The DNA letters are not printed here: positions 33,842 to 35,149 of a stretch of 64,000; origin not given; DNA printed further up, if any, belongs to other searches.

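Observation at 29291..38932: Translationally coupled nine-gene lipid-type operon: sphingolipid-like core plus UbiA prenyltransferase, OYE/Fe-S reductase, PurM-like enzyme, KAS and radical SAM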

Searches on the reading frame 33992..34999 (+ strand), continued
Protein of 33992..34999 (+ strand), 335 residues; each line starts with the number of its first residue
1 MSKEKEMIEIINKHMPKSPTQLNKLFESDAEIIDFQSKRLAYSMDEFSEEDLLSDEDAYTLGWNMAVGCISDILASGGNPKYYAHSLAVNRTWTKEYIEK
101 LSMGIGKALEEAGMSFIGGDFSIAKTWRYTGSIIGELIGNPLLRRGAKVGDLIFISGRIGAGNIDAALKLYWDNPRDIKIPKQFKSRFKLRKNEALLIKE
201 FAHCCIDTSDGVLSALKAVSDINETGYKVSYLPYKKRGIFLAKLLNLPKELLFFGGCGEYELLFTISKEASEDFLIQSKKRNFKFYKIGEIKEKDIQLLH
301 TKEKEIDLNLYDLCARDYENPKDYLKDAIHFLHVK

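Call 60: search_protein_families(library=ncbifam, proteins=[L014:13470-15398:+, L014:3157-4224:+, L014:4268-5266:+, L014:5320-6273:-, L054:8306-12721:+, L091:15008-16375:+, L091:10980-12272:+, L084:1504-3036:+], max_evalue=1e-8)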
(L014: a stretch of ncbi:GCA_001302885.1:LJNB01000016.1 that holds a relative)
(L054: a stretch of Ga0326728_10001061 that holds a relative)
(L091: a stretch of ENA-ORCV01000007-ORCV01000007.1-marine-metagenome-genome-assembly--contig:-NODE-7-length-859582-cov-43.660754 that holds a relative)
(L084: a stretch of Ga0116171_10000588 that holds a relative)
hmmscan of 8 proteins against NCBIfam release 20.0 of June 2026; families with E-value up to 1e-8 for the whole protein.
L014:13470-15398:+ (642 aa): 94 families (the best 25 are shown)
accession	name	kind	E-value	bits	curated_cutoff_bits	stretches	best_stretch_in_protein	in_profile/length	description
NF004837.0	PRK06187.1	subfamily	1.7e-70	237.8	476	2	361-508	291-445/531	long-chain-fatty-acid--CoA ligase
NF038343.1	ligase_FadD11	exception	3.7e-57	194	950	1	38-620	36-583/585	fatty acid--CoA ligase FadD11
NF006523.0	PRK08974.1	equivalog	4.4e-52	177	884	2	358-517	326-486/561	long-chain-fatty-acid--CoA ligase FadD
NF005307.0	PRK06839.1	equivalog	3.5e-50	171.1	748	2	365-525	272-433/496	o-succinylbenzoate--CoA ligase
NF004229.0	PRK05677.1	subfamily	2.2e-49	168.4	879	2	361-509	330-479/563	long-chain-fatty-acid--CoA ligase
NF002966.0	PRK03640.1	equivalog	6.5e-49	166.8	556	1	363-516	261-412/483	o-succinylbenzoate--CoA ligase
NF009233.0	PRK12583.1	subfamily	1.2e-48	165.9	832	2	385-517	347-481/558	fatty acid CoA ligase family protein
NF005714.0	PRK07529.1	subfamily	2.4e-46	158.3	632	2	361-508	342-498/640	acyl-CoA synthetase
NF052269.1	Staph_lig_FadD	equivalog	8.1e-45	153.1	650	2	358-526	266-434/499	long-chain-fatty-acid--CoA ligase FadD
NF005463.0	PRK07059.1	subfamily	1.6e-44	152.3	869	2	362-514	332-486/557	long-chain-fatty-acid--CoA ligase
NF006181.0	PRK08314.1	subfamily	1.7e-44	152.1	705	2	361-517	323-483/563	long-chain-fatty-acid--CoA ligase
NF006182.0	PRK08316.1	subfamily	4.5e-43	147.5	663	2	382-527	313-459/523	fatty acyl-CoA synthetase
NF005220.0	PRK06710.1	equivalog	4.5e-43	147.2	1116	2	358-511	324-479/563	long-chain-fatty-acid--CoA ligase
TIGR01923.1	menE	equivalog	6.6e-43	147.2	330.15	2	375-518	242-380/442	o-succinylbenzoate--CoA ligase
NF005801.1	PRK07656.1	equivalog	6.9e-43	147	657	2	384-511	308-429/500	FadD3 family acyl-CoA ligase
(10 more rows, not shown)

L014:3157-4224:+ (355 aa): 14 families
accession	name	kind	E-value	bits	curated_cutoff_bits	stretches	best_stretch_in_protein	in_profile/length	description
TIGR00745.1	apbA_panE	subfamily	2.6e-61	207.5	141.35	1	12-335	2-303/305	2-dehydropantoate 2-reductase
NF005091.0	PRK06522.2-2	equivalog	5.3e-44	150.6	252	1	10-242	2-230/302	2-dehydropantoate 2-reductase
NF005088.0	PRK06522.1-2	subfamily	6.3e-38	130.6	371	2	11-242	2-234/308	2-dehydropantoate 2-reductase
NF005089.0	PRK06522.1-4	subfamily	2.3e-36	125.8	223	2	120-332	130-316/326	2-dehydropantoate 2-reductase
NF005092.1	PRK06522.2-3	equivalog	1.4e-31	109.7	500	1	11-242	2-229/296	2-dehydropantoate 2-reductase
NF005087.0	PRK06522.1-1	equivalog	1.4e-30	106.4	351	1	12-240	3-220/296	2-dehydropantoate 2-reductase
NF006083.0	PRK08229.1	equivalog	3.2e-30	105.3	371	1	9-341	2-324/341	2-dehydropantoate 2-reductase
NF005094.0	PRK06522.2-5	equivalog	6e-30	104.6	382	1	11-240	2-233/307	2-dehydropantoate 2-reductase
NF004887.0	PRK06249.1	equivalog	9.2e-28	97.3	360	1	7-243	3-246/316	putative 2-dehydropantoate 2-reductase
NF004311.0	PRK05708.1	equivalog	2.3e-27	95.7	378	1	12-219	5-210/305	putative 2-dehydropantoate 2-reductase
NF009543.0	PRK12921.1-5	equivalog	1.2e-24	87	339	1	12-242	3-234/305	oxidoreductase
NF005093.0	PRK06522.2-4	equivalog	4.1e-24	85.5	308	1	10-234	4-226/304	2-dehydropantoate 2-reductase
NF009541.0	PRK12921.1-1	equivalog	5.8e-19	68.5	338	1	7-242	3-226/297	oxidoreductase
NF009542.0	PRK12921.1-4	equivalog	1.9e-11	43.8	288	0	12-243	4-217/286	oxidoreductase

L014:4268-5266:+ (332 aa): 20 families
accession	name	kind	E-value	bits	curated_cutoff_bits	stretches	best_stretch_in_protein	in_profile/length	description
NF042422.1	oxyalk_red_OleD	equivalog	3.3e-40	138.4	580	1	1-315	1-325/329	2-alkyl-3-oxoalkanoate reductase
TIGR03466.1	HpnA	hypoth_equivalog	6.2e-39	133.8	367.65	1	1-304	1-308/327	hopanoid-associated sugar epimerase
NF042423.1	oxyalk_red_Shew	equivalog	1.7e-36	126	580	1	2-312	10-329/331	2-alkyl-3-oxoalkanoate reductase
TIGR04180.1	EDH_00030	hypoth_equivalog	2e-30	105.9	475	1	3-239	1-253/297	NAD-dependent 4,6-dehydratase LegB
TIGR01181.1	dTDP_gluc_dehyt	equivalog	2.8e-26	92.4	365.1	1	3-317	2-310/321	dTDP-glucose 4,6-dehydratase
NF052578.1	StrlDmthSdmBMthl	equivalog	2.6e-24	86.6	600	1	1-304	1-309/328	sterol demethylase protein SdmB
TIGR01179.1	galE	equivalog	3.4e-20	72.2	262.3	1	2-166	1-178/332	UDP-glucose 4-epimerase GalE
TIGR01777.1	yfcH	hypoth_equivalog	3.4e-16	59.7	207.35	1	3-243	1-242/292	TIGR01777 family oxidoreductase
NF007956.0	PRK10675.1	subfamily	3.9e-15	55.8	394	1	1-147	1-162/338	UDP-glucose 4-epimerase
TIGR01746.1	Thioester-redct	subfamily_domain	9.4e-14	51.4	213.35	0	66-246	92-284/371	thioester reductase domain-containing protein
NF005539.0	PRK07201.1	equivalog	1.6e-13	50.3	549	1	1-248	1-271/657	SDR family oxidoreductase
NF041293.1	G6PDh_Azf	equivalog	1.7e-13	50.6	400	1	3-113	5-119/252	NAD-dependent glucose-6-phosphate dehydrogenase Azf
NF043036.1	ErythonDh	equivalog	1.4e-11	44.2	325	1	1-161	1-176/321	D-erythronate dehydrogenase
TIGR02197.1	heptose_epim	equivalog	2e-11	43.6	274.6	1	4-319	2-314/316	ADP-glyceromanno-heptose 6-epimerase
NF058621.1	DiazavRedAvaA7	equivalog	2.2e-10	40.6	400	1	1-248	1-254/304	3-diazoavenalumate denitrifying reductase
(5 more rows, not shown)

L014:5320-6273:- (317 aa): 66 families (the best 25 are shown)
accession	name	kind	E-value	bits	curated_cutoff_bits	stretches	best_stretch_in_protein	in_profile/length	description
NF004475.0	PRK05809.1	subfamily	8.9e-48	163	394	1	131-291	87-245/260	short-chain-enoyl-CoA hydratase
NF005802.0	PRK07657.1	equivalog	1.4e-42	146.1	363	1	130-278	86-233/260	enoyl-CoA hydratase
NF005803.0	PRK07658.1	equivalog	2.2e-41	142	313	1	131-285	84-237/257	enoyl-CoA hydratase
NF004517.0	PRK05862.1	equivalog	8.4e-39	133.6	396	1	134-293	87-244/257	enoyl-CoA hydratase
NF006566.0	PRK09076.1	subfamily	1.2e-38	133.2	286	1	132-291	88-245/260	enoyl-CoA hydratase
NF007239.0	PRK09674.1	equivalog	3.8e-35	121.6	371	1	132-289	85-239/257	2,3-dehydroadipyl-CoA hydratase PaaF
NF006007.0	PRK08138.1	subfamily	1e-33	116.8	355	1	125-291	82-246/261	enoyl-CoA hydratase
NF008727.0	PRK11730.1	equivalog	7.5e-33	113.8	870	1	127-246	88-206/717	fatty acid oxidation complex subunit alpha FadB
NF006699.0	PRK09245.1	subfamily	1.9e-32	112.6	354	1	128-259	90-220/266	crotonase/enoyl-CoA hydratase family protein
NF004840.0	PRK06190.1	equivalog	2.9e-32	112.3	253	1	132-278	87-232/260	enoyl-CoA hydratase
NF051848.1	EnCoAHydtEchA19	equivalog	2.6e-31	109.1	400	1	134-284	88-237/258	enoyl-CoA hydratase EchA19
NF006109.0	PRK08260.1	subfamily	3.1e-31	108.7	320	1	132-252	104-224/296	enoyl-CoA hydratase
NF004634.0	PRK05980.1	equivalog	6.5e-31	107.6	375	1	132-294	91-252/263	crotonase/enoyl-CoA hydratase family protein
NF008363.0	PRK11154.1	equivalog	7e-30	103.8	869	1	130-248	90-209/708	fatty acid oxidation complex subunit alpha FadJ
TIGR02437.1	FadB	equivalog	5.7e-28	97.7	933.55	1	130-244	91-204/714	fatty acid oxidation complex subunit alpha FadB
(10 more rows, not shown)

L054:8306-12721:+ (1471 aa): 5 families
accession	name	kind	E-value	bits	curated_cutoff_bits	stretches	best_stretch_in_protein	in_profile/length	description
TIGR00241.1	CoA_E_activ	domain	5.8e-47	160.3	125.4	2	331-591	2-248/248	acyl-CoA dehydratase activase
TIGR02261.1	benz_CoA_red_D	equivalog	1.2e-20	73.8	312.85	2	118-275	101-260/262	benzoyl-CoA reductase subunit D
TIGR02259.1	benz_CoA_red_A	equivalog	4.6e-18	65.2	578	1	413-537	249-372/432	benzoyl-CoA reductase subunit A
TIGR03286.1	methan_mark_15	hypoth_equivalog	7.4e-18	64.7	455.75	1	330-592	145-401/404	methanogenesis marker 15 protein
TIGR03192.1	benz_CoA_bzdQ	equivalog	8e-13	48.5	380.2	0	414-497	107-193/293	benzoyl-CoA reductase, bzd-type, subunit Q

L091:15008-16375:+ (455 aa): 7 families
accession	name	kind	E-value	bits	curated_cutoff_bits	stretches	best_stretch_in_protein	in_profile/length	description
TIGR04013.1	B12_SAM_MJ_1487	hypoth_equivalog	1.6e-18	66.8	251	1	34-203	16-193/382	TIGR04013 family B12-binding domain/radical SAM domain-containing protein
TIGR03471.1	HpnJ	equivalog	5.4e-17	61.8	577.6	1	167-422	202-454/472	hopanoid biosynthesis associated radical SAM protein HpnJ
TIGR02026.1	BchE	equivalog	4.9e-15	55.4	481.35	1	163-409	195-439/497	magnesium-protoporphyrin IX monomethyl ester anaerobic oxidative cyclase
TIGR04479.1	bcpD_PhpK_rSAM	subfamily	1.8e-14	53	600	1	157-335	236-411/504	PhpK family radical SAM P-methyltransferase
TIGR04014.1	B12_SAM_MJ_0865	equivalog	8.5e-13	47.9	360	1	71-368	52-369/434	methyl-coenzyme M reductase glutamine C-methyltransferase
TIGR04072.2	rSAM_ladder_B12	equivalog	1e-11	44.1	360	1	73-365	83-382/443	lipid biosynthesis B12-binding/radical SAM protein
TIGR04295.1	B12_rSAM_oligo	hypoth_equivalog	1.4e-10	40.5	400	1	165-330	203-359/422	TIGR04295 family B12-binding domain-containing radical SAM protein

L091:10980-12272:+ (430 aa): 11 families
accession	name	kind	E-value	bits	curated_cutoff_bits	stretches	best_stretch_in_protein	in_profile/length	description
TIGR00858.1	bioF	equivalog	3.2e-109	365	426.45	1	65-417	12-364/365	8-amino-7-oxononanoate synthase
NF047600.1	SerpalmtaseCFB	equivalog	8.8e-101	337.4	640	1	32-423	5-391/395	serine palmitoyltransferase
NF005394.0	PRK06939.1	equivalog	1e-94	317.5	460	1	42-419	12-389/397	glycine C-acetyltransferase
TIGR01825.1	gly_Cac_T_rel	subfamily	1.5e-90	303.7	535.4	1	51-419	13-377/385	BioF/Kbl family PLP-dependent acyltransferase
NF047599.1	SerpalmtaseBetaP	equivalog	1.4e-87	293.9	500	1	56-419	23-388/394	serine palmitoyltransferase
TIGR01822.1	2am3keto_CoA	equivalog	6.7e-81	272.2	493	1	43-421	9-387/393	glycine C-acetyltransferase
TIGR01821.1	5aminolev_synth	equivalog_domain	4.1e-76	256.4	338.55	1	48-425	16-398/402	5-aminolevulinate synthase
NF047603.1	SerpalmtaseAlphaP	equivalog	6.3e-69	232.6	670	1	74-416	43-388/399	serine palmitoyltransferase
NF005526.0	PRK07179.1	equivalog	3e-66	223.7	428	1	54-424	33-399/407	alpha-hydroxyketone-type quorum-sensing autoinducer synthase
NF005697.0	PRK07505.1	subfamily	8.7e-44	149.7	342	1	38-420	13-398/405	hypothetical protein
NF004608.1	PRK05937.1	equivalog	1.3e-41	142.6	399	1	80-418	6-343/366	8-amino-7-oxononanoate synthase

L084:1504-3036:+ (510 aa): 101 families (the best 25 are shown)
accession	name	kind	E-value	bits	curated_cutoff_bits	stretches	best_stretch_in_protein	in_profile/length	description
NF006386.0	PRK08633.1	equivalog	6.1e-150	501.1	1221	1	2-503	616-1144/1147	acyl-[ACP]--phospholipid O-acyltransferase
NF005291.0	PRK06814.1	equivalog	2.5e-128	429.7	1349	1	3-506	633-1136/1140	acyl-[ACP]--phospholipid O-acyltransferase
NF005959.0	PRK08043.1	equivalog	1.4e-94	317.8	886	1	3-501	206-712/719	bifunctional acyl-ACP--phospholipid O-acyltransferase/long-chain-fatty-acid--ACP ligase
NF004971.0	PRK06334.1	equivalog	2.4e-86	290.4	847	1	5-504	23-537/539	long chain fatty acid--[acyl-carrier-protein] ligase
NF004837.0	PRK06187.1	subfamily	1e-71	241.8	476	1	62-496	70-518/531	long-chain-fatty-acid--CoA ligase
NF004114.0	PRK05605.1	equivalog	1.5e-61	208.5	766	1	152-498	214-567/575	long-chain-fatty-acid--CoA ligase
NF005702.0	PRK07514.1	subfamily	3.3e-53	180.8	558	1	155-492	153-492/506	malonyl-CoA synthase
NF052269.1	Staph_lig_FadD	equivalog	1.5e-52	178.6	650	1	5-503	3-496/499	long-chain-fatty-acid--CoA ligase FadD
TIGR01923.1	menE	equivalog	2.6e-52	178.2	330.15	1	33-492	9-438/442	o-succinylbenzoate--CoA ligase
NF005714.0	PRK07529.1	subfamily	9.1e-52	176.2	632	1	157-492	216-568/640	acyl-CoA synthetase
NF009233.0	PRK12583.1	subfamily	1.6e-51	175.3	832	1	153-497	195-548/558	fatty acid CoA ligase family protein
NF006181.0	PRK08314.1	subfamily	1e-50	172.6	705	1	149-497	194-551/563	long-chain-fatty-acid--CoA ligase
NF004511.1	PRK05852.1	equivalog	2.3e-48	165.1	650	1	153-497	149-501/505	FadD7 family fatty acid--CoA ligase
NF006182.0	PRK08316.1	subfamily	1.1e-47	162.7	663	1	10-497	20-514/523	fatty acyl-CoA synthetase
NF005307.0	PRK06839.1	equivalog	1.4e-47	162.5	748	1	151-496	142-489/496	o-succinylbenzoate--CoA ligase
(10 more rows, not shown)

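Call 72: search_protein_representatives(protein=window:33992-34999:+)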
Query: 335 residues. Proteins with E-value up to 0.001 (for the whole library): 6549; up to 1e-10: 1378; up to 1e-30: 125. The best 150 are listed.
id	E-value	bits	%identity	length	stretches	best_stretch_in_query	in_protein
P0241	6.7e-97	340.8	48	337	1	1-333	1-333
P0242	1.0e-90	320.5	47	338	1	3-332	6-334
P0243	1.8e-90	319.6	45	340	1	2-334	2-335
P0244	6.1e-90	317.9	46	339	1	3-327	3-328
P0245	2.5e-87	309.3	47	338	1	1-328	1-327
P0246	3.2e-86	305.7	44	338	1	3-332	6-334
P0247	4.9e-86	305.1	45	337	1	3-333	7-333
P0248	1.0e-85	304.0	45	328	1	3-333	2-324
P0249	1.2e-85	303.8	43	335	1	4-333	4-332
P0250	2.2e-84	299.7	44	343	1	1-332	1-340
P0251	1.4e-82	293.8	46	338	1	1-327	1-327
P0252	2.3e-81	289.8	44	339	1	4-333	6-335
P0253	7.4e-81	288.1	42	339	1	3-331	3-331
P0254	1.8e-79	283.5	41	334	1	2-332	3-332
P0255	2.7e-79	282.9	43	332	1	2-327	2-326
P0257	1.4e-76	274.0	38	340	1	4-334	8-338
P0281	3.4e-65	236.6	34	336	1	4-332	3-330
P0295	1.6e-51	191.6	33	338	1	23-328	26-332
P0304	3.3e-44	167.6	33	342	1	3-307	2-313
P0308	7.6e-41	156.6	32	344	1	5-308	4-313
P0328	4.8e-37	144.1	31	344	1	3-292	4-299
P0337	1.7e-35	139.0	32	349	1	7-310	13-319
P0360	6.7e-32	127.2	32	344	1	3-308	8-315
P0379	1.5e-29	119.4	30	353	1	6-299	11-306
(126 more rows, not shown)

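Call 73: search_protein_families(library=ncbifam, proteins=[P0241, P0257, P0281, P0295, P0304, P0308, P0328, P0337, P0360, P0379], max_evalue=1e-25)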
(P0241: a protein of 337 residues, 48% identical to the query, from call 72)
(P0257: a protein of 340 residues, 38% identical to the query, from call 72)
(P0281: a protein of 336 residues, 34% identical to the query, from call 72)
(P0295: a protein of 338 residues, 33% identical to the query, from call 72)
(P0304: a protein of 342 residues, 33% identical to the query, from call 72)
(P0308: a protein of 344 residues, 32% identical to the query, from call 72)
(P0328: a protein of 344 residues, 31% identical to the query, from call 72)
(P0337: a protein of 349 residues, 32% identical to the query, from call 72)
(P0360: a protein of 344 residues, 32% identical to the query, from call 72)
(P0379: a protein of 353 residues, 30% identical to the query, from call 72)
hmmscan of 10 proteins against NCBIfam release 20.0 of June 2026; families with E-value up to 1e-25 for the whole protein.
P0241 (337 aa): 2 families
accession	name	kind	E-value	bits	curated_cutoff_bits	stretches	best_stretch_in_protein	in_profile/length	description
TIGR01379.1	thiL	equivalog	8.4e-36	123.5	184.15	1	6-309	4-312/320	thiamine-phosphate kinase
NF004353.0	PRK05731.2-2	equivalog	1.9e-30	106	301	1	4-293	2-279/311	thiamine-phosphate kinase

P0257 (340 aa): 2 families
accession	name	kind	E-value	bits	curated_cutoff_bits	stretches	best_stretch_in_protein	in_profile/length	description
TIGR01379.1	thiL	equivalog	1.2e-38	132.9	184.15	1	10-307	4-305/320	thiamine-phosphate kinase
NF004353.0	PRK05731.2-2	equivalog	2.8e-34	118.6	301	1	22-295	16-277/311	thiamine-phosphate kinase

P0281 (336 aa): 2 families
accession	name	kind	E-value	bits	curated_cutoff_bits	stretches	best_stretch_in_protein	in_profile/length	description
TIGR01379.1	thiL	equivalog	2.5e-38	131.8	184.15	1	3-302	2-307/320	thiamine-phosphate kinase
NF004353.0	PRK05731.2-2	equivalog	5.3e-37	127.6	301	1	9-293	4-281/311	thiamine-phosphate kinase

P0295 (338 aa): 1 family
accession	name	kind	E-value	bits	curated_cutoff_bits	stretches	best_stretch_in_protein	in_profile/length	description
TIGR01379.1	thiL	equivalog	1.1e-31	110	184.15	1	57-310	52-309/320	thiamine-phosphate kinase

P0304 (342 aa): 2 families
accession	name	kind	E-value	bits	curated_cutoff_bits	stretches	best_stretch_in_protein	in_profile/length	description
TIGR01379.1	thiL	equivalog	1.4e-39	136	184.15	1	3-315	2-312/320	thiamine-phosphate kinase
NF004353.0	PRK05731.2-2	equivalog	2.5e-30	105.6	301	1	5-305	4-286/311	thiamine-phosphate kinase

P0308 (344 aa): 2 families
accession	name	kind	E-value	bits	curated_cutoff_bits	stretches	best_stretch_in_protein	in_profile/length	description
TIGR01379.1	thiL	equivalog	2.5e-39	135.1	184.15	1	2-304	1-302/320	thiamine-phosphate kinase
NF004353.0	PRK05731.2-2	equivalog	1.3e-34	119.7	301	1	5-308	4-289/311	thiamine-phosphate kinase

P0328 (344 aa): 2 families
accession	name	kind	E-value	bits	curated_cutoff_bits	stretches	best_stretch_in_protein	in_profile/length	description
TIGR01379.1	thiL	equivalog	2.1e-34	118.9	184.15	1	10-316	4-312/320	thiamine-phosphate kinase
NF004353.0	PRK05731.2-2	equivalog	3.9e-28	98.4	301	1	6-312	3-291/311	thiamine-phosphate kinase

P0337 (349 aa): 4 families
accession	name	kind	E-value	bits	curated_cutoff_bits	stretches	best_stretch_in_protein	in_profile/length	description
TIGR01379.1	thiL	equivalog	6.5e-48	163.3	184.15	1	10-317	2-311/320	thiamine-phosphate kinase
NF004353.0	PRK05731.2-2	equivalog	4.4e-33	114.7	301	1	31-303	17-280/311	thiamine-phosphate kinase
NF004350.0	PRK05731.1-1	equivalog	2.4e-31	108.9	441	1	10-318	5-315/325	thiamine-phosphate kinase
NF004351.0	PRK05731.1-4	equivalog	2.5e-27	95.8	324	1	4-310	10-306/321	thiamine-phosphate kinase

P0360 (344 aa): 3 families
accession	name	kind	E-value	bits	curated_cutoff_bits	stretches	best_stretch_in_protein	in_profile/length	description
TIGR01379.1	thiL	equivalog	5.2e-43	147.2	184.15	1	34-307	26-304/320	thiamine-phosphate kinase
NF004353.0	PRK05731.2-2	equivalog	1.6e-37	129.3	301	1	19-286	8-274/311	thiamine-phosphate kinase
NF004350.0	PRK05731.1-1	equivalog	4.5e-27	94.8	441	1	20-274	16-274/325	thiamine-phosphate kinase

P0379 (353 aa): 2 families
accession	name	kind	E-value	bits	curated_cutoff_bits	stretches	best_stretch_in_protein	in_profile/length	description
TIGR01379.1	thiL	equivalog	7.7e-43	146.7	184.15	1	12-306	5-302/320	thiamine-phosphate kinase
NF004353.0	PRK05731.2-2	equivalog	3.4e-36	124.9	301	1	30-280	17-267/311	thiamine-phosphate kinase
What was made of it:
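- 33992..34999 (+): ThiL-like PurM-superfamily ATP-dependent enzyme, inferred to be a phosphomonoester kinase. It belongs to a broad paralogue family whose sampled members all score below the ThiL cutoff (calls 72, 73).
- On Thiamine-phosphate kinase ThiL: Ten representatives of the wider family score 110-163, all below the cutoff (call 73).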

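Call 83: predict_structure(alignment_id=A1)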
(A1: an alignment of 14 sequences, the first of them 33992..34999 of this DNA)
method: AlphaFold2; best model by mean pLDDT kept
length: 335 residues; sequences in the alignment: 14
mean_pLDDT: 83.5   pTM: 0.84
mean pLDDT of the five models: 83.5, 82.4, 81.9, 81.8, 80.5
residues with pLDDT >= 90: 156; 70-90: 121; 50-70: 37; < 50: 21
segments of 3 or more residues with pLDDT < 50: 16-25, 174-184
pLDDT, mean of each block of 10 residues (from residue 1): 70 54 53 83 82 76 91 92 91 91 95 92 87 90 94 93 59 48 63 94 92 92 96 86 82 75 96 97 97 97 91 78 84 80
secondary structure, 60 per line:
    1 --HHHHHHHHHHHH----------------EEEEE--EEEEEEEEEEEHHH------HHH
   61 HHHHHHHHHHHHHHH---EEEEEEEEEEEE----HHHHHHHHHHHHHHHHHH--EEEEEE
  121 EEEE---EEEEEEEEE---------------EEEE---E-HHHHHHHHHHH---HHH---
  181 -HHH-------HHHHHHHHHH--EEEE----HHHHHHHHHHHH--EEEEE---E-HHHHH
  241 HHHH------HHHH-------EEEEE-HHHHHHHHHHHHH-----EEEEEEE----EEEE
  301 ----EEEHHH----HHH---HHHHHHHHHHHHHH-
elements in order: H3-14 E31-35 E38-48 H58-75 E79-90 H95-112 E115-124 E128-136 E152-155 H161-171 H192-201 E204-207 H212-223 E226-230 H236-244 H251-254 E262-266 H268-280 E286-292 E297-300 E305-307 H321-334
